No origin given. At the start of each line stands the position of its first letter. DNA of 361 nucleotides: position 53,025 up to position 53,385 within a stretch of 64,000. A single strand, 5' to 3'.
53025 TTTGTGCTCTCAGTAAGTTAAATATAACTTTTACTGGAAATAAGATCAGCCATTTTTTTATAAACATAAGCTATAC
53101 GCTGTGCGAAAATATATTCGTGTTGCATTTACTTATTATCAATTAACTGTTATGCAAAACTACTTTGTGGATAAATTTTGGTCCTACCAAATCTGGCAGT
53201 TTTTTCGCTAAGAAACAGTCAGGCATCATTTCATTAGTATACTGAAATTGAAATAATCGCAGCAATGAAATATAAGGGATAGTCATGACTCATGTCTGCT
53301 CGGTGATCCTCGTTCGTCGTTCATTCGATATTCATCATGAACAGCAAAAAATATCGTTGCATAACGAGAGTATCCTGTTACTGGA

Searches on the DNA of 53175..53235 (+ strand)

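Call 17: search_dna_similar(query=window:53175-53235:+, collection=ecoli_genomes, mode=near, max_rows=10)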
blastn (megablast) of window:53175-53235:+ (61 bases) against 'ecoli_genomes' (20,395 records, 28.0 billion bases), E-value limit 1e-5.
Records with a match: 3995; places in all: 4001; records where one place covers at least 80% of the query: 3995.
Genomes with a match: 3995 of 5426; with a place that covers at least 80% of the query: 3995. Places per genome that has any: lowest 1, median 1, highest 2. On chromosomes: 4001 places; on plasmids: 0.
Best place of each record, by identity: 95-99% 3967; 90-95% 28.
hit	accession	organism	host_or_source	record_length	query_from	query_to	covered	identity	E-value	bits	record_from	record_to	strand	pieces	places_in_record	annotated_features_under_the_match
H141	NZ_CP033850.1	Escherichia coli strain FDAARGOS_497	Homo sapiens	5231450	1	61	100%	98.4%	2e-21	108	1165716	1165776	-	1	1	none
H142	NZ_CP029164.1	Escherichia coli strain 104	chicken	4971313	1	61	100%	98.4%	2e-21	108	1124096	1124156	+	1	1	none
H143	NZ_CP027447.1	Escherichia coli strain 2014C-3075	Homo sapiens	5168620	1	61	100%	98.4%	2e-21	108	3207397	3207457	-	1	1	none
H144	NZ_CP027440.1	Escherichia coli strain 2012C-4502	Homo sapiens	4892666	1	61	100%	98.4%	2e-21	108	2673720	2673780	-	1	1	none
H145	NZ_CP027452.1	Escherichia coli strain 2014C-3338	Homo sapiens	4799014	1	61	100%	98.4%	2e-21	108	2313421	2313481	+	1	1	none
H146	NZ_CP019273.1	Escherichia coli strain 13P477T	pig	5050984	1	61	100%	98.4%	2e-21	108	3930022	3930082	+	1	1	none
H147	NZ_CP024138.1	Escherichia coli strain 14EC020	clinical patient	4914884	1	61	100%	98.4%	2e-21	108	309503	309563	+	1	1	none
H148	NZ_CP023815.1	Escherichia coli strain IMT16316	wild bird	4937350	1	61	100%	98.4%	2e-21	108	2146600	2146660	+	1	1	none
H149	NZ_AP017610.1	Escherichia coli strain 20Ec-P-124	Sus scrofa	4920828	1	61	100%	98.4%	2e-21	108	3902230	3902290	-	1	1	none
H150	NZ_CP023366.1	Escherichia coli strain 1428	canine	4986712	1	61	100%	98.4%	2e-21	108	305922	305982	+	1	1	none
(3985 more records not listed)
